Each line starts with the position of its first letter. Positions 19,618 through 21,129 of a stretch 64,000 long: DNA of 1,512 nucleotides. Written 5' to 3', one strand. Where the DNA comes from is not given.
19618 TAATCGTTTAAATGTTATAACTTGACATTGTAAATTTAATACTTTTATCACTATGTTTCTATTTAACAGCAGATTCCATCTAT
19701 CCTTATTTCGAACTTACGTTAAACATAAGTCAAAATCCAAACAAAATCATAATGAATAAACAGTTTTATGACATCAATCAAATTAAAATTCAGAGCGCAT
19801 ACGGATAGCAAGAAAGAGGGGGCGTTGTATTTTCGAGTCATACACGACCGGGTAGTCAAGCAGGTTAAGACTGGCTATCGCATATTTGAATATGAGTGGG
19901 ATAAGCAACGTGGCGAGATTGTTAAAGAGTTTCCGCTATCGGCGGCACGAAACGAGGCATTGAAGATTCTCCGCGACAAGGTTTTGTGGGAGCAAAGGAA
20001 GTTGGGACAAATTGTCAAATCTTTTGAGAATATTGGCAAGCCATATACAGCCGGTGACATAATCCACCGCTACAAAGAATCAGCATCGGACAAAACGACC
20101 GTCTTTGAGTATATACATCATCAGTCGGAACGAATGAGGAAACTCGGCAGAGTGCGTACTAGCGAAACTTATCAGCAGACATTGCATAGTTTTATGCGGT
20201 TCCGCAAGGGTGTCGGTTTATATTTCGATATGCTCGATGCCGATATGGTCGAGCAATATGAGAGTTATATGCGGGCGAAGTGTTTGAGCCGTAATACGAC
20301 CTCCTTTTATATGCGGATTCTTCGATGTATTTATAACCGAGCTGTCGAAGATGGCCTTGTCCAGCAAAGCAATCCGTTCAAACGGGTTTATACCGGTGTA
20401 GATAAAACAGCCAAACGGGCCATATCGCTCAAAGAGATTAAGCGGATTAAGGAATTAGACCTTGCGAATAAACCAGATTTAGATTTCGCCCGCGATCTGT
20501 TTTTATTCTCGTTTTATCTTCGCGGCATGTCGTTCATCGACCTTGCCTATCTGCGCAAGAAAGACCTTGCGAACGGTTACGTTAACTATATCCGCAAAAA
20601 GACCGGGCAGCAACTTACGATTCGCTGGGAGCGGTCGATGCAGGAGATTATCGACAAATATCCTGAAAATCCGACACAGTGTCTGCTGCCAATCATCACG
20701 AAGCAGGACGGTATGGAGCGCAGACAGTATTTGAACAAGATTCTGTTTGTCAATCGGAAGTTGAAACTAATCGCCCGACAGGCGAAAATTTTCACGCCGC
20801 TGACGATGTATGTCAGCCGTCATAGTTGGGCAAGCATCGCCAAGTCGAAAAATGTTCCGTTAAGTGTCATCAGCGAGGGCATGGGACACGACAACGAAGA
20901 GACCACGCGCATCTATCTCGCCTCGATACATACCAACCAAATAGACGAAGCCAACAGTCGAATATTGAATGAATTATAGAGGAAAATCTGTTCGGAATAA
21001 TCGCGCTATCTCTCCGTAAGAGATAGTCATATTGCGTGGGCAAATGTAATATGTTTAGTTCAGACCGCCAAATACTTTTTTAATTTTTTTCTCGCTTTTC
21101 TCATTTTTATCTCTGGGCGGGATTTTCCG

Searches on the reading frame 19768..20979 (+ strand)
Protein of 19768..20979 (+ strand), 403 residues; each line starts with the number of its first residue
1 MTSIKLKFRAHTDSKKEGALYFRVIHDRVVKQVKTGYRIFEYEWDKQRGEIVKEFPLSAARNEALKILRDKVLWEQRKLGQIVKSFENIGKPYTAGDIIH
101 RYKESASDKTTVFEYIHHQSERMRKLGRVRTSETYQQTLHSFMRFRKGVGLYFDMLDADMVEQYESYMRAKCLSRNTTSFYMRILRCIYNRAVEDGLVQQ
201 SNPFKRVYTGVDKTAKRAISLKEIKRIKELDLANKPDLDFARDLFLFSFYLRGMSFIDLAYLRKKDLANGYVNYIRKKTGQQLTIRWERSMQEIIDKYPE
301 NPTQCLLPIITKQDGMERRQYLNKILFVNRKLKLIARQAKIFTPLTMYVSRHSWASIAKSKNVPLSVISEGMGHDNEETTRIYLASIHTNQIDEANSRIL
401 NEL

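Call 5: search_protein_families(library=pfam, proteins=[window:19768-20979:+], max_evalue=0.01)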
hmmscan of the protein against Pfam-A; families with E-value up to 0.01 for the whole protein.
window:19768-20979:+ (403 aa): 4 families
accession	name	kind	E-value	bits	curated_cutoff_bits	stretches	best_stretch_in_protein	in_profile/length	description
PF13102.12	Phage_int_SAM_5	-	3.8e-22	78.9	22.3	1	111-202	1-92/98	Phage integrase SAM-like domain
PF17293.8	Arm-DNA-bind_5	-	1.8e-07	32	22.6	1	10-97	6-85/87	Arm DNA-binding domain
PF00589.27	Phage_integrase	-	4.1e-07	30.4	27.1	1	250-386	32-168/172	Phage integrase family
PF13495.12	Phage_int_SAM_4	-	0.0045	17.8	27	0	130-195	17-81/85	Phage integrase, N-terminal SAM-like domain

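Call 8: find_encoding_contigs(protein=window:19768-20979:+, flank=6000, max_places=10)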
Protein window:19768-20979:+ (403 aa): 6 contigs read that carry it; 2 places shown.
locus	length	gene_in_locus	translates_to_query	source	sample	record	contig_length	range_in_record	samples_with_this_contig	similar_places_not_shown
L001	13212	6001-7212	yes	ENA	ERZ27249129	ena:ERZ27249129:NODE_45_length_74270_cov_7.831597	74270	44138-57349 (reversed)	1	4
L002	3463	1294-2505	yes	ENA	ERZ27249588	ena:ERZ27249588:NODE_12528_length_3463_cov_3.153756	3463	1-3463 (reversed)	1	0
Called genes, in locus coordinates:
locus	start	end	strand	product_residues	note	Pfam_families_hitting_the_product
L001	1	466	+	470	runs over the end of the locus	-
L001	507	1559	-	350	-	PF08331:QueG_DUF1730, PF12838:Fer4_7 (weak), PF13484:Fer4_16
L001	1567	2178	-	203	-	PF01522:Polysacc_deac_1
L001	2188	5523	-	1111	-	PF11028:TMEM260_N, PF28497:DUF8416, PF28495:TMEM260_2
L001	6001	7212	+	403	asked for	PF13102:Phage_int_SAM_5, PF00589:Phage_integrase (weak)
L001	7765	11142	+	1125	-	-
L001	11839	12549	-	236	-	PF00005:ABC_tran, PF02463:SMC_N (weak), PF13304:AAA_21 (faint)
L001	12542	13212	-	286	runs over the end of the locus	PF01297:ZnuA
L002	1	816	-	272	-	?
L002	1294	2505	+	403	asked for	PF13102:Phage_int_SAM_5, PF00589:Phage_integrase (weak)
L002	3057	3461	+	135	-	?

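Call 9: find_homologous_proteins(query=window:19768-20976:+, max_evalue=1e-10)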
Query window:19768-20976:+ (403 aa): 8000 proteins with E <= 1e-10 among 8000 candidates; the best 120 are listed.
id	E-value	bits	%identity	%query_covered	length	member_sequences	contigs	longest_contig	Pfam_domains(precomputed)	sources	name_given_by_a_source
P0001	2.3e-264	894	99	100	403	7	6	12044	PF13102.13,PF00589.28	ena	-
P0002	2.1e-234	796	88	100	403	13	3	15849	PF13102.13,PF00589.28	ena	-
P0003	1.1e-228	777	86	100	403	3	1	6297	PF13102.13,PF00589.28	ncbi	-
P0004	1.7e-228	776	86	100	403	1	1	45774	PF13102.13,PF00589.28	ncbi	-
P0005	3.7e-228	775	87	100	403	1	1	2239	PF13102.13,PF00589.28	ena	-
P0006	4.8e-228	775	86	100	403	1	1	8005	PF13102.13,PF00589.28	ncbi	-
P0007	5.7e-228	774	86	100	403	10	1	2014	PF13102.13,PF00589.28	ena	-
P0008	1.2e-227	773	86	100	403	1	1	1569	PF13102.13,PF00589.28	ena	-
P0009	1.3e-227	773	86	100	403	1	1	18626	PF13102.13,PF00589.28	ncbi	-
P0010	1.8e-226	769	87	100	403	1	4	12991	PF13102.13,PF00589.28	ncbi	-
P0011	1.7e-225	766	85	100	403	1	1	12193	PF13102.13,PF00589.28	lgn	-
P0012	3.5e-225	765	85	100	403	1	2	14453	PF13102.13,PF00589.28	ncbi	-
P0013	1.3e-224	763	86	100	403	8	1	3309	PF13102.13,PF00589.28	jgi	-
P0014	1.4e-224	763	85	100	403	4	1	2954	PF13102.13,PF00589.28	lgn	-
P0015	4.9e-224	761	84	100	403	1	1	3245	PF13102.13,PF00589.28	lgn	-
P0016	1.0e-223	760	84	100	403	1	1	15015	PF13102.13,PF00589.28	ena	-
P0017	2.1e-223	759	83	100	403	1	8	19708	PF13102.13,PF00589.28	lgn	-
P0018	5.1e-223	758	84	100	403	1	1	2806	PF13102.13,PF00589.28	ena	-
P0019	1.4e-222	757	84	100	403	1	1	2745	PF13102.13,PF00589.28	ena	-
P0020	4.1e-222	755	85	100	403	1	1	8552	PF13102.13,PF00589.28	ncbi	-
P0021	6.4e-222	754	84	100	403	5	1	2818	PF13102.13,PF00589.28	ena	-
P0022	1.0e-221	754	84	100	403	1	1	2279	PF13102.13,PF00589.28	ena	-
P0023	1.3e-221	754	84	100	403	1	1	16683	PF13102.13,PF00589.28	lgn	-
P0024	1.6e-221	753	84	100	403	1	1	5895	PF13102.13,PF00589.28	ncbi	-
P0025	1.7e-221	753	84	100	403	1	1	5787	PF13102.13,PF00589.28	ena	-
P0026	1.7e-221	753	84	100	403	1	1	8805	PF13102.13,PF00589.28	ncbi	-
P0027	2.9e-221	752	84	100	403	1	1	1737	PF13102.13,PF00589.28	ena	-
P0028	4.9e-221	752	84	100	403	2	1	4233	PF13102.13,PF00589.28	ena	-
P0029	5.1e-221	752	83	100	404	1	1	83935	PF13102.13,PF00589.28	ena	-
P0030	1.4e-220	750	84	100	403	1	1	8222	PF13102.13,PF00589.28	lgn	-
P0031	1.6e-220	750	83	100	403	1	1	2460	PF13102.13,PF00589.28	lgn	-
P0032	2.2e-220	749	84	100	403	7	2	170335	PF13102.13,PF00589.28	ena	-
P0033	4.9e-220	748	83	100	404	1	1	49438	PF13102.13,PF00589.28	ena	-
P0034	5.9e-220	748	83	100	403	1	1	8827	PF13102.13,PF00589.28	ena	-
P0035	6.4e-220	748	83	100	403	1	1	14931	PF13102.13,PF00589.28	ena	-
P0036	8.7e-220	747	83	100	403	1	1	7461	PF13102.13,PF00589.28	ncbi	-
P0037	1.1e-219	747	83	100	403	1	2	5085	PF13102.13,PF00589.28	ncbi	-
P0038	2.0e-219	746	84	100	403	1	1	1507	PF13102.13,PF00589.28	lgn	-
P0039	2.3e-219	746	83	100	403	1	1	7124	PF13102.13,PF00589.28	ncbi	-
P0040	2.8e-219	746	84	100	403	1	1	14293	PF13102.13,PF00589.28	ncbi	-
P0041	3.2e-219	746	83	100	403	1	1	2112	PF13102.13,PF00589.28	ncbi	-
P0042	4.6e-219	745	83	100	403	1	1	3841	PF13102.13,PF00589.28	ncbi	-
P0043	6.4e-219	745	83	100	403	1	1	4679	PF13102.13,PF00589.28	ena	-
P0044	8.2e-219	744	83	100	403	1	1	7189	PF13102.13,PF00589.28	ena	-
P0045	8.2e-219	744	83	100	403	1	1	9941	PF13102.13,PF00589.28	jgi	-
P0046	8.6e-219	744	83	100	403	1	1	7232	PF13102.13,PF00589.28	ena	-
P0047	1.4e-218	744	83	100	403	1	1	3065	PF13102.13,PF00589.28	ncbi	-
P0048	2.3e-218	743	83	100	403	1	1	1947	PF13102.13,PF00589.28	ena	-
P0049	3.1e-218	742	83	100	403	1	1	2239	PF13102.13,PF00589.28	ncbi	-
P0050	3.6e-218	742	82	100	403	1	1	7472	PF13102.13,PF00589.28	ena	-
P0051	4.2e-218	742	82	100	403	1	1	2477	PF13102.13,PF00589.28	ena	-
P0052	1.0e-217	741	83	100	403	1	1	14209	PF13102.13,PF00589.28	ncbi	-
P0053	3.0e-217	739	83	100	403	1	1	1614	PF13102.13,PF00589.28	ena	-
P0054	3.4e-217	739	82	100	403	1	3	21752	PF13102.13,PF00589.28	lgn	-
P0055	3.4e-217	739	83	100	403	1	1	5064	PF13102.13,PF00589.28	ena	-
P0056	6.2e-217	738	83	100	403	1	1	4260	PF13102.13,PF00589.28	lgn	-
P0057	1.0e-216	737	82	100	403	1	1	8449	PF13102.13,PF00589.28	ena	-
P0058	2.0e-216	736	82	100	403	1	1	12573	PF13102.13,PF00589.28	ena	-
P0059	4.6e-216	735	82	100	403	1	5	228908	PF13102.13,PF00589.28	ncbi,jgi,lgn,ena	jgi:transposase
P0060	6.2e-216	735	82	100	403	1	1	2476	PF13102.13,PF00589.28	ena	-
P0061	7.3e-216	735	82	100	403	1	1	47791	PF13102.13,PF00589.28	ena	-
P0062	1.1e-215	734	82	100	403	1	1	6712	PF13102.13,PF00589.28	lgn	-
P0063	2.3e-215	733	82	100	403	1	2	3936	PF13102.13,PF00589.28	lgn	-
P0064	3.6e-215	732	81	100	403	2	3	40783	PF13102.13,PF00589.28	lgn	-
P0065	4.4e-215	732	80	100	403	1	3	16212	PF13102.13,PF00589.28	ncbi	-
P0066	4.5e-215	732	82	100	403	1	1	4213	PF13102.13,PF00589.28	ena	-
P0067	4.5e-215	732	81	100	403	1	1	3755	PF13102.13,PF00589.28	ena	-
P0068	1.4e-214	730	82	100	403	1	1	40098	PF13102.13,PF00589.28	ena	-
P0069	1.6e-214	730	82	100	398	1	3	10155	PF13102.13,PF00589.28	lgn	-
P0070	3.2e-214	729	81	100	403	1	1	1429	PF13102.13,PF00589.28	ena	-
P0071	1.2e-213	727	81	100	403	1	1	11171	PF13102.13,PF00589.28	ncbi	-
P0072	1.3e-213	727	82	100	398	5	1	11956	PF13102.13,PF00589.28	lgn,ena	-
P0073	2.8e-213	726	81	100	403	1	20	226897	PF13102.13,PF00589.28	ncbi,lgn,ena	-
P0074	2.9e-213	726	82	100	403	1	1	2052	PF13102.13,PF00589.28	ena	-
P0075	6.9e-213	725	81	100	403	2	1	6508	PF13102.13,PF00589.28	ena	-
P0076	8.8e-213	724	80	100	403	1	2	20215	PF13102.13,PF00589.28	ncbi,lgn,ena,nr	ncbi:MAG: site-specific integrase [Prevotella sp.]|nr:site-specific integrase [Prevotella sp.]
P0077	1.1e-212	724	81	100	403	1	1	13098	PF13102.13,PF00589.28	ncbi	-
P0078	1.2e-212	724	82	100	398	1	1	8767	PF13102.13,PF00589.28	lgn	-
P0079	1.5e-212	724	81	100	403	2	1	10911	PF13102.13,PF00589.28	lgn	-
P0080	1.7e-212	723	80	100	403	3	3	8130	PF13102.13,PF00589.28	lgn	-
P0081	1.9e-212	723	81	100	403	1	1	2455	PF13102.13,PF00589.28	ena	-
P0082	1.9e-212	723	83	100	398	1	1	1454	PF13102.13,PF00589.28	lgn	-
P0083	4.0e-212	722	80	100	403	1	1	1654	PF13102.13,PF00589.28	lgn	-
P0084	1.0e-211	721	83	100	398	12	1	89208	PF13102.13,PF00589.28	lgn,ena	-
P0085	1.8e-211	720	80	100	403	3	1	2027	PF13102.13,PF00589.28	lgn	-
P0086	6.6e-211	718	82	100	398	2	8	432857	PF13102.13,PF00589.28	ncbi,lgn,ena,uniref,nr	ncbi:site-specific integrase [uncultured Alistipes sp.]|uniref:tyrosine-type recombinase/integrase n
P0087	8.3e-211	718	80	100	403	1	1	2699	PF13102.13,PF00589.28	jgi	-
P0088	2.5e-210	716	80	100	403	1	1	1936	PF13102.13,PF00589.28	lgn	-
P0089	5.0e-210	715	81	100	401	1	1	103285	PF13102.13,PF00589.28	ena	-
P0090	9.7e-210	714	79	100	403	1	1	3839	PF13102.13,PF00589.28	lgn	-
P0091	8.9e-209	711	78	100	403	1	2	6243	PF13102.13,PF00589.28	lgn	-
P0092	1.9e-208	710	80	100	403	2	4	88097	PF13102.13,PF00589.28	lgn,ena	-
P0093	6.3e-208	708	79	100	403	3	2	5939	PF13102.13,PF00589.28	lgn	-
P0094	3.5e-205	699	77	100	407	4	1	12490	PF13102.13,PF00589.28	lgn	-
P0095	9.0e-205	698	78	100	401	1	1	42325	PF13102.13,PF00589.28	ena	-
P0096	2.4e-204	697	76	100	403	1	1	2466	PF13102.13,PF00589.28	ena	-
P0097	6.2e-204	695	83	96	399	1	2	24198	PF13102.13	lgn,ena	-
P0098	1.2e-203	694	79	100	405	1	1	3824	PF13102.13,PF00589.28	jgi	jgi:site-specific recombinase XerD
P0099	1.4e-203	694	77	100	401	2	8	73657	PF13102.13,PF00589.28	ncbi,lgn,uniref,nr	ncbi:tyrosine-type recombinase/integrase [Odoribacter lunatus]|uniref:tyrosine-type recombinase/inte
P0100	1.7e-203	694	77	100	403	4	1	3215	PF13102.13,PF00589.28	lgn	-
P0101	4.2e-202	689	78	100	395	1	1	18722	PF13102.13,PF00589.28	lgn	-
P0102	5.0e-201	686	76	100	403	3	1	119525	PF13102.13,PF00589.28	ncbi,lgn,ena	-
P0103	1.8e-199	681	76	100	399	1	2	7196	PF13102.13,PF00589.28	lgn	-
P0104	5.4e-198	676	75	100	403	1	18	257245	PF13102.13,PF00589.28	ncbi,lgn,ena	-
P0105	2.2e-197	674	75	100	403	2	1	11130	PF13102.13,PF00589.28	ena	-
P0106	4.8e-195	666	73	100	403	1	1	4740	PF17293.9,PF13102.13,PF00589.28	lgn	-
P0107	7.6e-194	662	72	100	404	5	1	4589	PF13102.13,PF00589.28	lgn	-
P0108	1.0e-193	662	73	100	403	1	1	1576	PF13102.13,PF00589.28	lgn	-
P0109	1.2e-193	661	73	100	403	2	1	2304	PF13102.13,PF00589.28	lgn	-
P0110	1.0e-190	652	71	100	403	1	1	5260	PF13102.13,PF00589.28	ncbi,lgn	-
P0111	3.4e-190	650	72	100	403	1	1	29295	PF13102.13,PF00589.28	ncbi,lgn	-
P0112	2.3e-189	647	72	100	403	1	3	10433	PF13102.13,PF00589.28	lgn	-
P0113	4.2e-188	643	71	100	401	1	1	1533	PF13102.13,PF00589.28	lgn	-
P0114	4.9e-188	643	72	100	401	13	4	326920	PF13102.13,PF00589.28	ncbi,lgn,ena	-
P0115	2.0e-186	638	70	100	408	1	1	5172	PF13102.13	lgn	-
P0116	1.8e-184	631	71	100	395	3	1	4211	PF13102.13,PF00589.28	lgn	-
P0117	1.9e-184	631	71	100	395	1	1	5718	PF13102.13,PF00589.28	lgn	-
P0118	2.0e-184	631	69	100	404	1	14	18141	PF13102.13,PF00589.28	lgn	-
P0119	1.6e-183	628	69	100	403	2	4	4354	PF13102.13,PF00589.28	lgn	-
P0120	4.3e-183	627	68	100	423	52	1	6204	PF13102.13,PF00589.28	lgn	-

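Call 12: find_related_loci(query=A1, collection=genome_contigs, flank=5000)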
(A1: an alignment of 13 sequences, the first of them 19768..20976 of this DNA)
Query A1 (403 aa) in genome_contigs; peptide patterns used: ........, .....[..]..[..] (x = any residue, [..] = any of these).
599 stretches matched a pattern (row limit reached: there are more); 562 encode a relative of the query (tblastn E <= 1e-3); the best 80 are kept; 80 distinct loci.
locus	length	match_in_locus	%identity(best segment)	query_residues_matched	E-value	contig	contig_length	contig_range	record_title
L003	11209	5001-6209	86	1-403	0e+0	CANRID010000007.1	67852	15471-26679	MAG: uncultured Bacteroidales bacterium isolate Lapin-008__bin2 genome assembly, contig: Lapin-008__NODE_489_length_6785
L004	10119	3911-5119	86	1-403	0e+0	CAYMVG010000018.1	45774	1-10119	MAG TPA_asm: uncultured Muribaculaceae bacterium isolate SRP199465_co1_122 genome assembly, contig: NODE_1668_length_457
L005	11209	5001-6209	84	1-403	0e+0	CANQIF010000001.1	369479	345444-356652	MAG: uncultured Alistipes sp. isolate Lapin-030__bin28 genome assembly, contig: Lapin-030__NODE_6_length_369479_cov_24.1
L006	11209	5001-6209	81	1-403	0e+0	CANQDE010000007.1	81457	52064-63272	MAG: uncultured Alistipes sp. isolate Lapin-003-2__bin44 genome assembly, contig: Lapin-003-2__NODE_269_length_81457_cov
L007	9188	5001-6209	80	1-403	0e+0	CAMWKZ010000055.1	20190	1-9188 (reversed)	MAG TPA_asm: uncultured Prevotellaceae bacterium isolate SRR14411335_bin.6_metawrap_v1.3_MAG genome assembly, contig: NO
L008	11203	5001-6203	77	1-403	0e+0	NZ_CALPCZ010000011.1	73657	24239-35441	Odoribacter lunatus strain DSM 112344 NODE_11_length_73657_cov_42.543259, whole genome shotgun sequence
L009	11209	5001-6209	76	1-403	0e+0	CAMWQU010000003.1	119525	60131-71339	MAG TPA_asm: uncultured Prevotellaceae bacterium isolate SRR14411267_bin.8_metawrap_v1.3_MAG genome assembly, contig: NO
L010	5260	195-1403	71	1-403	0e+0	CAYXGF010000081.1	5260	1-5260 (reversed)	MAG TPA_asm: uncultured Alistipes sp. isolate SRP199465_co2_350 genome assembly, contig: NODE_47310_length_5260_cov_10.2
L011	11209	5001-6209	72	1-403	0e+0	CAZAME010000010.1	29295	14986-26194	MAG TPA_asm: uncultured Bacteroides sp. isolate SRP199465_co1_742 genome assembly, contig: NODE_3787_length_29295_cov_8.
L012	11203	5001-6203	72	1-403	0e+0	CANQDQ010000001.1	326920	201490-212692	MAG: uncultured Bacteroidales bacterium isolate Lapin-005__bin58 genome assembly, contig: Lapin-005__NODE_4_length_32692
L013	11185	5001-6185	71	1-403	0e+0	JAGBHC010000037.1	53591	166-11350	MAG: Rikenellaceae bacterium isolate RGIG9113 Water_deer_Rectum.Co__c1290937, whole genome shotgun sequence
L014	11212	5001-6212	69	1-403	0e+0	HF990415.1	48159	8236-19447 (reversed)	Alistipes sp. CAG:831 genomic scaffold, scf302, whole genome shotgun sequence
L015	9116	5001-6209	67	1-403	0e+0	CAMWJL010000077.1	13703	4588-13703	MAG TPA_asm: uncultured Prevotellaceae bacterium isolate SRR14411267_bin.9_metawrap_v1.3_MAG genome assembly, contig: NO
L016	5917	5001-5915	82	1-304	5e-174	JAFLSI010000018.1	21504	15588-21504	MAG: Rikenella sp. isolate HAN023 Seq18, whole genome shotgun sequence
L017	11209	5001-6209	61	1-403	9e-169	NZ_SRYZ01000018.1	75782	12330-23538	Bacteroides muris (ex Afrizal et al. 2022) strain NM69_E16B NODE_18_length_75782_cov_617.439, whole genome shotgun seque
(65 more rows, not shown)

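Call 28: find_related_loci(query=window:19768-20976:+, collection=metagenome_contigs, flank=3000)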
Query window:19768-20976:+ (403 aa) in metagenome_contigs; peptide patterns used: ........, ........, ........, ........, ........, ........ (x = any residue, [..] = any of these).
600 stretches matched a pattern (row limit reached: there are more); 204 encode a relative of the query (tblastn E <= 1e-3); the best 80 are kept; 80 distinct loci.
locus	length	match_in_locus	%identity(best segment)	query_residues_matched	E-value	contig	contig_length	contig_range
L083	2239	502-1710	87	1-403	0e+0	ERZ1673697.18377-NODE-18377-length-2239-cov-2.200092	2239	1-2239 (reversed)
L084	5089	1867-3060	83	1-403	0e+0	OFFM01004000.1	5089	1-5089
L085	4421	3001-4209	80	1-403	0e+0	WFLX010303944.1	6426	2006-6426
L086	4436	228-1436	67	1-403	0e+0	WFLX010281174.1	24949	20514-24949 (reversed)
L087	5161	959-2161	52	2-403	4e-140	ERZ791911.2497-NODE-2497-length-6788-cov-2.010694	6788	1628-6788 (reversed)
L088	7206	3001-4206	53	1-403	2e-138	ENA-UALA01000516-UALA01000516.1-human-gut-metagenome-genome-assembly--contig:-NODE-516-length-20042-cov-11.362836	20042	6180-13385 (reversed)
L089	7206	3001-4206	53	1-403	2e-137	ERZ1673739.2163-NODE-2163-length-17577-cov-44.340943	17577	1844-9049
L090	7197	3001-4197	51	1-403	6e-136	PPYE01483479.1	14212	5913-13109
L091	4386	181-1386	53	1-403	4e-136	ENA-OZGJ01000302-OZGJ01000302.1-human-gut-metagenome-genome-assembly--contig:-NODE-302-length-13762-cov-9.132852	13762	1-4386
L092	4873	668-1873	53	1-403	5e-136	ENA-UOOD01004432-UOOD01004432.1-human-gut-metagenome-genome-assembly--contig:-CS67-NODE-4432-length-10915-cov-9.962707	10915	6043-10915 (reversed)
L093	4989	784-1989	53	1-403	5e-136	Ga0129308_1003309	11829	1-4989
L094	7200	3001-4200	51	3-403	1e-135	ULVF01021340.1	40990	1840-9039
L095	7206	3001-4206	52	1-403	2e-134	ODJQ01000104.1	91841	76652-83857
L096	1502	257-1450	51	1-403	4e-146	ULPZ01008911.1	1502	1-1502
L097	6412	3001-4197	50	1-403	2e-132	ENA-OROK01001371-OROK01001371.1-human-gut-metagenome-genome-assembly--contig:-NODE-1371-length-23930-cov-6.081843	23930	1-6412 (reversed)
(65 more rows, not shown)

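Call 41: search_protein_families(library=ncbifam, proteins=[window:19768-20979:+], max_evalue=0.001)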
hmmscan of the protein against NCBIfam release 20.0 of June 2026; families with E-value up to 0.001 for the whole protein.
window:19768-20979:+ (403 aa): 5 families
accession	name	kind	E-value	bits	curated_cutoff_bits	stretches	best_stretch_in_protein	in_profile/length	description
TIGR02225.1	recomb_XerD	equivalog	1.9e-12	47.1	329.6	1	130-395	16-282/290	site-specific tyrosine recombinase XerD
NF040815.2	recomb_XerA_Arch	equivalog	5.7e-12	45.8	220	1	130-385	15-253/263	site-specific tyrosine recombinase/integron integrase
TIGR02224.1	recomb_XerC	equivalog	4.1e-11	42.8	335.15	1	130-384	16-275/295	tyrosine recombinase XerC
NF001399.0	PRK00283.1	subfamily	2.4e-10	40.2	279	1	130-384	25-281/300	tyrosine recombinase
TIGR02249.1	integrase_gron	subfamily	1.1e-05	24.9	265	0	314-385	229-299/315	integron integrase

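Call 42: search_solved_structures(query=window:19768-20976:+, max_evalue=0.01, show_alignments=1)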
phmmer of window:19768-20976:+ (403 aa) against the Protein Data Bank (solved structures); distinct sequences matched with E-value up to 0.01: 1.
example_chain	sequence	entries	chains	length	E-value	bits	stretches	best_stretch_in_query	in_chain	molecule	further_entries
4a8e_A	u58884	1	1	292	6.9e-06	28.7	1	210-395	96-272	PROBABLE TYROSINE RECOMBINASE XERC-LIKE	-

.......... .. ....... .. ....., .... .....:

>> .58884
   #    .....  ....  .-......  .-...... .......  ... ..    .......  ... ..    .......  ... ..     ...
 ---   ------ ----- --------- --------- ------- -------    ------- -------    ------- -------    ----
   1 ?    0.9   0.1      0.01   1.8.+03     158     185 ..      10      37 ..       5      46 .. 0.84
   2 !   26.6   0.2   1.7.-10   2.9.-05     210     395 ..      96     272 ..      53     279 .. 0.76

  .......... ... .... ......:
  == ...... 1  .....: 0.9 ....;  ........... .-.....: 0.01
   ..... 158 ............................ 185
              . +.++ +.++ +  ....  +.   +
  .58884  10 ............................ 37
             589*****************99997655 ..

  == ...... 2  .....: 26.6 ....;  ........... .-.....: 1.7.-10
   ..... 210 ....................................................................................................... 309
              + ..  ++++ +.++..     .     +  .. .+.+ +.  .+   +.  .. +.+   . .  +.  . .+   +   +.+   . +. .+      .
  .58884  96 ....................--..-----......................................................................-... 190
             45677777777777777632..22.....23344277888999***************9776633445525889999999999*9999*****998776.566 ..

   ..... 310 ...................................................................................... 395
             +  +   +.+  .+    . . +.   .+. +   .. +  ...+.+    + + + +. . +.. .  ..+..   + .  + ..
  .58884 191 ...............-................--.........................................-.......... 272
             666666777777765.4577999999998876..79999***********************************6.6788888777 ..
